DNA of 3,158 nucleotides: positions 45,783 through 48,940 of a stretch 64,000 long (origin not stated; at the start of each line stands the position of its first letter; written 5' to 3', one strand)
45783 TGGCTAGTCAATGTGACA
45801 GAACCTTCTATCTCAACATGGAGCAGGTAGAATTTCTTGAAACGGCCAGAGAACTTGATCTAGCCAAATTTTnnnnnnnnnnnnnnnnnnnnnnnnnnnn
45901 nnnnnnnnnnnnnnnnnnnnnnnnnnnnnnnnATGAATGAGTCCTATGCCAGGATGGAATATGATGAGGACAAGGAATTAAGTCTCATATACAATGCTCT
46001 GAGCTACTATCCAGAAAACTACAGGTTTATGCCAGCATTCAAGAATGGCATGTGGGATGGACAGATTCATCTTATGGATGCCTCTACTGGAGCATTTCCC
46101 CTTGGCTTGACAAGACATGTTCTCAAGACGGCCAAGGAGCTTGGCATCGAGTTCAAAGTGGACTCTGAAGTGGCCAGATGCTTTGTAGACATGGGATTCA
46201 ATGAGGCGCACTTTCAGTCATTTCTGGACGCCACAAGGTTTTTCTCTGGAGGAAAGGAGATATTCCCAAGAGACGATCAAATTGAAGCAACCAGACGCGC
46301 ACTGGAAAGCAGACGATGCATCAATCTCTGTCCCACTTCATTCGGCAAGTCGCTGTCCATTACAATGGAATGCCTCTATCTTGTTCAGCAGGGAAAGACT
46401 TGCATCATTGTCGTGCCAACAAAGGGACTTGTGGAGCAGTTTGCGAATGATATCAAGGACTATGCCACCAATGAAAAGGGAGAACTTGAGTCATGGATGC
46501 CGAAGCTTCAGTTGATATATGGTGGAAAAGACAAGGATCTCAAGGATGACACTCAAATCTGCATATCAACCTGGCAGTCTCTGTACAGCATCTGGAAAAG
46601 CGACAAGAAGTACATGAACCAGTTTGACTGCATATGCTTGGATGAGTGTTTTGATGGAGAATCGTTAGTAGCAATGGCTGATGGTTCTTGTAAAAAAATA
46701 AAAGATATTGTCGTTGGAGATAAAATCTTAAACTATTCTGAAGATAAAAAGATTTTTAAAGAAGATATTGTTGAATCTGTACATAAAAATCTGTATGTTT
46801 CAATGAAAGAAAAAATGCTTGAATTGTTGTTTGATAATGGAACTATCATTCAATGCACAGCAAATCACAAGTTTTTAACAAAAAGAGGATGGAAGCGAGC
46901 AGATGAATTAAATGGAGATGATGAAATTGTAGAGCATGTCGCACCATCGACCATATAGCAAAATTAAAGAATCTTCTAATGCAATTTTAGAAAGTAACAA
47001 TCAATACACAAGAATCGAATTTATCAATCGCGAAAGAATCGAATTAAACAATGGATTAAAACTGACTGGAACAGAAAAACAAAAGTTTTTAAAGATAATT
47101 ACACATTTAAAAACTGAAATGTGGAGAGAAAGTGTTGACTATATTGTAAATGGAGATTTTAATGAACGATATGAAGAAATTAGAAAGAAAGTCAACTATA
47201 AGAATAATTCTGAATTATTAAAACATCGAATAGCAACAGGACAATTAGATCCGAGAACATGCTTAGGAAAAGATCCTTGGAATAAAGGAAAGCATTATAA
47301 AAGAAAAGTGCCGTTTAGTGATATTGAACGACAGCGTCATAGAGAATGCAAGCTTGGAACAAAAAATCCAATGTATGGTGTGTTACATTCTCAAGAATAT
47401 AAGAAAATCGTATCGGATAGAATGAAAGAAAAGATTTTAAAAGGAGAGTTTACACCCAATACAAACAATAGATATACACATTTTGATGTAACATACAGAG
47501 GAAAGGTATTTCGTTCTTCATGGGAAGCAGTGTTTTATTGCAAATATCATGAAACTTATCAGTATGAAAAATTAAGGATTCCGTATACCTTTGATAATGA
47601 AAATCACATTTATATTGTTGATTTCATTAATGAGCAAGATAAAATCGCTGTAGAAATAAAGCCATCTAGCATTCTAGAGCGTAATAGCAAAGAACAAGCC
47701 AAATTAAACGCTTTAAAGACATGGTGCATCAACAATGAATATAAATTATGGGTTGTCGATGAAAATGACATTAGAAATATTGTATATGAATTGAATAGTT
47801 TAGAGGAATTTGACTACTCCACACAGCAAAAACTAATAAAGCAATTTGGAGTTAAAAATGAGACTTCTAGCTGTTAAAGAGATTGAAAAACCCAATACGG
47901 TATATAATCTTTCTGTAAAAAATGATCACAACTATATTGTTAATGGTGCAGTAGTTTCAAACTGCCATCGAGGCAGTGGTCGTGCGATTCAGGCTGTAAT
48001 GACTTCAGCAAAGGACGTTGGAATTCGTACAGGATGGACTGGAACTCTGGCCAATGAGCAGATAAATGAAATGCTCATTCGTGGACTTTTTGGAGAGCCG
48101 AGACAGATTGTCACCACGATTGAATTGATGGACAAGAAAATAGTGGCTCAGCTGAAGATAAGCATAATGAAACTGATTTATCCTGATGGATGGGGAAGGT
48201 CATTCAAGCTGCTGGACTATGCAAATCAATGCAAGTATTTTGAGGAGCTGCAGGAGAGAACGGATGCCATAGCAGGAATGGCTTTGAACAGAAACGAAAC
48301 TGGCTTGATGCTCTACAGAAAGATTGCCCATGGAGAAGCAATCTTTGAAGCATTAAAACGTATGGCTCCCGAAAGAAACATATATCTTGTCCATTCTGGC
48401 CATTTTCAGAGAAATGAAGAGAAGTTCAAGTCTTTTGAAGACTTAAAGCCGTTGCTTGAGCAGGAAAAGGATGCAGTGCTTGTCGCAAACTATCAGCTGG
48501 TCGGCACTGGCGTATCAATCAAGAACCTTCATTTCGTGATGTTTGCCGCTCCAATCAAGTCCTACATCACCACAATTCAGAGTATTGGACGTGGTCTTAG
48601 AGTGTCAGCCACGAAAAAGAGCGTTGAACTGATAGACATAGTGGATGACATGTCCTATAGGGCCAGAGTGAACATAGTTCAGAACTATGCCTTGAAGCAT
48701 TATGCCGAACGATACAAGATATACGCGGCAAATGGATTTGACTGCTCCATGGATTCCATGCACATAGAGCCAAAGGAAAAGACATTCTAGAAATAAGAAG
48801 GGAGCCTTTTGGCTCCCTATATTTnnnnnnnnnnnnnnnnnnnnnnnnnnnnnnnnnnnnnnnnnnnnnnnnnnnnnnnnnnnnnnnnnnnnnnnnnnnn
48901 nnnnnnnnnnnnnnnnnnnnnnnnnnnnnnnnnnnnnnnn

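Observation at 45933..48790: UvsW-like SF2 helicase fractured by a split intein with a free-standing homing-endonuclease gene between the halves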

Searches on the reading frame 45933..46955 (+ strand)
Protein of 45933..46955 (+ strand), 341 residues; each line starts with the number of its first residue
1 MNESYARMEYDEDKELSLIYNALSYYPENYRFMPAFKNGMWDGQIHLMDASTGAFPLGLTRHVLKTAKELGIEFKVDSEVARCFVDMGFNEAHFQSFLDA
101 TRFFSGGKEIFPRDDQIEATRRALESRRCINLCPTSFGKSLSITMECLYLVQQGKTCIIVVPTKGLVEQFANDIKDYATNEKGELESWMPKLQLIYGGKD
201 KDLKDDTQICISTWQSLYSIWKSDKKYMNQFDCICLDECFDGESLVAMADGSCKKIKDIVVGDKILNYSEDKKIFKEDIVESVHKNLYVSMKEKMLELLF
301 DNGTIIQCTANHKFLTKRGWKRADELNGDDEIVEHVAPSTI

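Call 3: search_protein_families(library=pfam, proteins=[window:45933-46955:+], max_evalue=1)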
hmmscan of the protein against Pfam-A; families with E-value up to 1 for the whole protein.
window:45933-46955:+ (341 aa): 10 families
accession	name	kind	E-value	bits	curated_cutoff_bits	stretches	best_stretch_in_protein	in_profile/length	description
PF04851.21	ResIII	-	1.2e-12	48.5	22.5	1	112-241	4-136/164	Type III restriction enzyme, res subunit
PF00270.35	DEAD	-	3.6e-12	46.8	26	1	114-239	2-126/167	DEAD/DEAH box helicase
PF21241.2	UvsW_N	-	6e-11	43.1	25.3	1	4-77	10-81/81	DNA helicase UvsW, N-terminal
PF01079.26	Hint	-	6.9e-10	39.3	29.7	1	237-320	11-92/213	Hint module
PF14890.11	Intein_splicing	-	1.4e-08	35.2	35.8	1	246-333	1-93/155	Intein splicing domain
PF05203.21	Hom_end_hint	-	0.002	18.6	32.1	1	239-268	1-30/228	Hom_end-associated Hint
PF14623.11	Vint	-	0.0068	16.7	27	1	239-321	2-71/166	Hint-domain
PF07591.16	PT-HINT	-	0.018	15.8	27.7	1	246-334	2-89/137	Pretoxin HINT domain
PF00853.24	Runt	-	0.068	13.2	27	1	215-249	23-57/129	Runt domain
PF14947.12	HTH_45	-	0.11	12.9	25.5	1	266-326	12-69/77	Winged helix-turn-helix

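Call 4: search_protein_families(library=phrogs, proteins=[window:45933-46955:+], max_evalue=0.01)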
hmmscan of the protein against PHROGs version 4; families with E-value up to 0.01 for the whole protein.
window:45933-46955:+ (341 aa): 10 families
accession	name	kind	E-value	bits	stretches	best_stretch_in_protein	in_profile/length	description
phrog_16259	-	DNA, RNA and nucleotide metabolism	1.5e-63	216.1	1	3-334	11-328/330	DNA helicase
phrog_16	-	DNA, RNA and nucleotide metabolism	7.9e-29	101.5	1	101-239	262-385/986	DNA helicase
phrog_62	-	DNA, RNA and nucleotide metabolism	1.9e-07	30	1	108-239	693-817/1881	DNA helicase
phrog_38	-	head and packaging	5.9e-07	29.5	1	216-307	128-208/760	terminase large subunit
phrog_14619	-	DNA, RNA and nucleotide metabolism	2.8e-06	28.1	1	13-174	23-185/314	DNA helicase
phrog_15127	-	head and packaging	2.4e-05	24.1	1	291-334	265-308/602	head protein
phrog_13169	-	DNA, RNA and nucleotide metabolism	3.4e-05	23.9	1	246-334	375-462/463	DNA polymerase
phrog_6819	-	DNA, RNA and nucleotide metabolism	5.9e-05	22.7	1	133-239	43-143/645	Holliday junction branch migration helicase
phrog_21587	-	unknown function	0.0013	18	1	219-331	554-664/706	-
phrog_16694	-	unknown function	0.0014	17.7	1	117-252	283-423/1010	-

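Call 9: search_dna_similar(query=window:45933-46955:+, collection=phages, mode=protein, max_rows=30)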
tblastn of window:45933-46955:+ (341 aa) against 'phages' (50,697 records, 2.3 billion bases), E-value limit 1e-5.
Records with a match: 2544; places in all: 2545; records where one place covers at least 80% of the query: 16.
Best place of each record, by identity: <60% 2544.
By first word of the organism name: Escherichia 662; Synechococcus 377; Klebsiella 334; Salmonella 200; Vibrio 137; Shigella 89; Aeromonas 78; Acinetobacter 71; Cyanophage 61; Enterobacter 58; and 55 more.
By host as written in the record: - 460; Escherichia coli 277; Klebsiella pneumoniae 115; Synechococcus 107; Synechococcus sp. 38; Escherichia coli O157:H7 38; Salmonella enterica 29; Synechococcus sp. WH7803 28; and 560 more.
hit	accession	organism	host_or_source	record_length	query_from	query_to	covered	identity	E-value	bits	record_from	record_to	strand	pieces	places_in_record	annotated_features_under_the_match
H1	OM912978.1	Salmonella phage CF-SP2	Salmonella enterica subsp. enterica ...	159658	23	334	91%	36.9%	2e-45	171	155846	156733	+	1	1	uvsW_1: ATP-dependent DNA helicase | hypothetical protein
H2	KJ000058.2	Salmonella phage STP4-a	Salmonella Typhimurium ATCC 14028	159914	23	334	91%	36.6%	1e-45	171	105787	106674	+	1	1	ATP-dependent DNA helicase | hypothetical protein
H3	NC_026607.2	Salmonella phage STP4-a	Salmonella Typhimurium ATCC 14028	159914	23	334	91%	36.6%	1e-45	171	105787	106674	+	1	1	DNA helicase | hypothetical protein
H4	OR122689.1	Salmonella phage vB_SenM-AKM_NP4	Salmonella sp.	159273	23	334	91%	36.6%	2e-45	171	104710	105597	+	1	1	ATP-dependent DNA helicase | hypothetical protein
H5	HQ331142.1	Salmonella phage vB_SenM-S16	Salmonella enterica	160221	23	334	91%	36.6%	2e-45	171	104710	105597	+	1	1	ATP-dependent DNA helicase | hypothetical protein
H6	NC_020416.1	Salmonella phage vB_SenM-S16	Salmonella enterica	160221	23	334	91%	36.6%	2e-45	171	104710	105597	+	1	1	DNA helicase | hypothetical protein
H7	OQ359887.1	Salmonella phage vB_SenM_UTK0003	Salmonella enterica subsp. enterica ...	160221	23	334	91%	36.6%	2e-45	171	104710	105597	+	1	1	DNA helicase | hypothetical protein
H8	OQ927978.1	Salmonella phage SEA1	Salmonella enterica subsp. enterica ...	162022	23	334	91%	36.6%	7e-45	169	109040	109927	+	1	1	uvsW_1: ATP-dependent DNA helicase | hypothetical protein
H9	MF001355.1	Proteus phage PM2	Proteus mirabilis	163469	23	334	91%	35.9%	3e-42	162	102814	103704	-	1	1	DNA helicase | hypothetical protein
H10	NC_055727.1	Proteus phage PM2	Proteus mirabilis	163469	23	334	91%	35.9%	3e-42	162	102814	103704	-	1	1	DNA helicase | hypothetical protein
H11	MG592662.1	Vibrio phage 2.058.O._10N.286.46.B8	Vibrio lentus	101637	5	315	91%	27.5%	7e-22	102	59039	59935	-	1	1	helicase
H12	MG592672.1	Vibrio phage 3.058.O._10N.286.46.B8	Vibrio lentus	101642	5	315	91%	27.5%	7e-22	102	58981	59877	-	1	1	helicase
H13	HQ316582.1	Vibrio phage henriette 12B8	Vibrio splendidus 12B8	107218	1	315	92%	26.9%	3e-21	100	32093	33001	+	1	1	DNA helicase UvsW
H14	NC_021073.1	Vibrio phage henriette 12B8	Vibrio splendidus 12B8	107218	1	315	92%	26.9%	3e-21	100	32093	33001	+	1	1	DNA helicase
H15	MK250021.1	Prevotella phage Lak-B2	Prevotella sp.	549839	63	323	77%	32.3%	2e-18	92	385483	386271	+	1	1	record has no annotation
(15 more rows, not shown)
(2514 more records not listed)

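Call 10: get_annotated_region(hit=H6, flank=3500)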
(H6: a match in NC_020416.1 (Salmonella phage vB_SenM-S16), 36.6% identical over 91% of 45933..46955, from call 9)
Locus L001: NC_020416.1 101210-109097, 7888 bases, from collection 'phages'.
description: Salmonella phage S16, complete genome.
organism: Salmonella phage vB_SenM-S16 (NCBI taxid 1087482)
taxonomy: Viruses; Duplodnaviria; Heunggongvirae; Uroviricota; Caudoviricetes; Straboviridae; Tevenvirinae; Gelderlandvirus; Gelderlandvirus s16
host: Salmonella enterica; source: -; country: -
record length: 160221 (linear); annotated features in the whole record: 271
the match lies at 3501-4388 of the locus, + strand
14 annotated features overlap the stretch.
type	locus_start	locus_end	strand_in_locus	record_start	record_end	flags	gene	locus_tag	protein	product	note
CDS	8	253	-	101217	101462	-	-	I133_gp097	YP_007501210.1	hypothetical protein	gp110.2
CDS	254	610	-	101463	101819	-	-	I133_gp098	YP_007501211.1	hypothetical protein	gp110.1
CDS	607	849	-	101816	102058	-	-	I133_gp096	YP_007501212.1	hypothetical protein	gp110.3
CDS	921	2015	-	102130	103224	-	-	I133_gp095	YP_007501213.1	Hoc-like head decoration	gp111; Hoc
CDS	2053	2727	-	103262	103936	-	-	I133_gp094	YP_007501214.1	minor head protein inhibitor of protease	gp112; Inh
CDS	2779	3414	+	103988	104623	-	-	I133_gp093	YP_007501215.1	homing endonuclease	gp113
CDS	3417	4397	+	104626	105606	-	-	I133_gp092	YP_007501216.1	DNA helicase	gp114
CDS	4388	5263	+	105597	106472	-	-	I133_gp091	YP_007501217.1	hypothetical protein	gp114.1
CDS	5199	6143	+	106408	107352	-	-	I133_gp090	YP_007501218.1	DNA helicase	gp115; UvsW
CDS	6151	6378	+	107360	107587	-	-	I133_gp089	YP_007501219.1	DNA helicase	gp115.1; similar to UvsW.1 hypothetical protein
CDS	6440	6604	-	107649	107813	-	-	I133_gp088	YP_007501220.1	hypothetical protein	gp116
CDS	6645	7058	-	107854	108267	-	-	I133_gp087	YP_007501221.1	UvsY-like recombination mediator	gp117; UvsY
CDS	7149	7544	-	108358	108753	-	-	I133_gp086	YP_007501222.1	baseplate wedge subunit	gp118; similar to gp25 baseplate wedge subunit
CDS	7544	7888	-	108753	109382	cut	-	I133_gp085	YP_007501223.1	baseplate hub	gp119; similar to gp26 baseplate hub subunit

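Call 11: get_annotated_region(hit=H10, flank=3500)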
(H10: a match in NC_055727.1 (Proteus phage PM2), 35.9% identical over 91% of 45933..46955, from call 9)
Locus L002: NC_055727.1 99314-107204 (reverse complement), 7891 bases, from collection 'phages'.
description: Proteus phage PM2, partial genome.
organism: Proteus phage PM2 (NCBI taxid 2025809)
taxonomy: Viruses; Duplodnaviria; Heunggongvirae; Uroviricota; Caudoviricetes; Straboviridae; Bragavirus; Bragavirus pm2
host: Proteus mirabilis; source: -; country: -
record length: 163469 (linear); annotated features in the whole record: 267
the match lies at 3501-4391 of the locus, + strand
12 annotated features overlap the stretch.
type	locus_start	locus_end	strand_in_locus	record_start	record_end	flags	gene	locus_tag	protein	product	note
CDS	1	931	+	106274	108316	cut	-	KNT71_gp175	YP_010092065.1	Alt-like RNA polymerase ADP-ribosyltransferase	RNA polymerase-ADP-ribosyltransferase Alt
CDS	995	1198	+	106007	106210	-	-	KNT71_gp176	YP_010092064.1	hypothetical protein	-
CDS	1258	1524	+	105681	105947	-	-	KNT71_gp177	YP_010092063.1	hypothetical protein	-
CDS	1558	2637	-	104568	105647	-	-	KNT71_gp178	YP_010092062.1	Hoc-like head decoration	-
CDS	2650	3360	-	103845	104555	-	-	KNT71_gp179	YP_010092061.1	minor head protein inhibitor of protease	Inh inhibitor of gp21 prohead protease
CDS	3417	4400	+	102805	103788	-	-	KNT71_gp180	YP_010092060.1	DNA helicase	-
CDS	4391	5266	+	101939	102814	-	-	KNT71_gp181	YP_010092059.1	hypothetical protein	-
CDS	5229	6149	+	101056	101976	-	-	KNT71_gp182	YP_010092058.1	DNA helicase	-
CDS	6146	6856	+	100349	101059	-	-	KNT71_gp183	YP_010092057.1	homing endonuclease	-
CDS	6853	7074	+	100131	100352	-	-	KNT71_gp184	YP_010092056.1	DNA helicase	Phge RNA-DNA + DNA-DNA helicase # Phage T4-like UvsW #T4 GC0138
CDS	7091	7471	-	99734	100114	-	-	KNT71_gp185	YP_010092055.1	hypothetical protein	-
CDS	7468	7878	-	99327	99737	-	-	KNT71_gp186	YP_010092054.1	UvsY-like recombination mediator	-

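Call 12: get_annotated_region(hit=H14, flank=3500)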
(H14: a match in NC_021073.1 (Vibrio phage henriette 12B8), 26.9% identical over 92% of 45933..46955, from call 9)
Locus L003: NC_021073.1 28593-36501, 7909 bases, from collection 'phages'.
description: Vibrio phage henriette 12B8, complete genome.
organism: Vibrio phage henriette 12B8 (NCBI taxid 573174)
taxonomy: Viruses; Duplodnaviria; Heunggongvirae; Uroviricota; Caudoviricetes
host: Vibrio splendidus 12B8; source: Atlantic: Ipswich Bay; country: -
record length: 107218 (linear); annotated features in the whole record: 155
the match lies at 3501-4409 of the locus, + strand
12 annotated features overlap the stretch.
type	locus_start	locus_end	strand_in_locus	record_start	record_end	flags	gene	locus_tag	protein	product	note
CDS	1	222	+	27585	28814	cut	-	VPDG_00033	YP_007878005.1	single-stranded DNA binding protein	-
CDS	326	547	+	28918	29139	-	-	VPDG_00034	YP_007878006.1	hypothetical protein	-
CDS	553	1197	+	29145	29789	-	-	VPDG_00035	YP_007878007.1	HNH endonuclease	-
CDS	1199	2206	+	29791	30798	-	-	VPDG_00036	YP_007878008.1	RNase H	-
CDS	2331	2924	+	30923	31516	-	-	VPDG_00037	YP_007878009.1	sliding clamp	similar to gp45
CDS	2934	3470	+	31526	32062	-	-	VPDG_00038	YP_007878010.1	hypothetical protein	-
CDS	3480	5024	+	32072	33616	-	-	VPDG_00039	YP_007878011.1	DNA helicase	-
CDS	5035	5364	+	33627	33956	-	-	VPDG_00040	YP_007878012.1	hypothetical protein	-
CDS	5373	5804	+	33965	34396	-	-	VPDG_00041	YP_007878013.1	UvsY-like recombination mediator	-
CDS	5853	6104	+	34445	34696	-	-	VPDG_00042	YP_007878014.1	hypothetical protein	-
CDS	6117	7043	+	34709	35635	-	-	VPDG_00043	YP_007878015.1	DNA primase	-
CDS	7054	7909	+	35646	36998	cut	-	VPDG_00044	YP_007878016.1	DNA helicase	-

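Call 35: get_annotated_region(hit=H15, flank=3000)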
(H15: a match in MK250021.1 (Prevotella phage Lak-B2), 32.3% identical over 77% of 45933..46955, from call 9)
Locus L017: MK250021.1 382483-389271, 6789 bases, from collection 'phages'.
description: MAG: Prevotella phage Lak-B2, complete genome.
organism: Prevotella phage Lak-B2 (NCBI taxid 2491284)
taxonomy: Viruses; Duplodnaviria; Heunggongvirae; Uroviricota; Caudoviricetes
host: Prevotella sp.; source: baboon feces; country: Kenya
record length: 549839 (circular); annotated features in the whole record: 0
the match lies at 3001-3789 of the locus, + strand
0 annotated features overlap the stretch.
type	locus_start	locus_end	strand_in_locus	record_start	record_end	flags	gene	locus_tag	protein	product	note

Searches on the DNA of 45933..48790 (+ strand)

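Call 6: search_dna_similar(query=window:45933-48790:+, collection=phages, mode=near, max_rows=25)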
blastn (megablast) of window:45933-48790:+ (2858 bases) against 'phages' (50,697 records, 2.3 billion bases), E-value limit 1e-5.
No match.
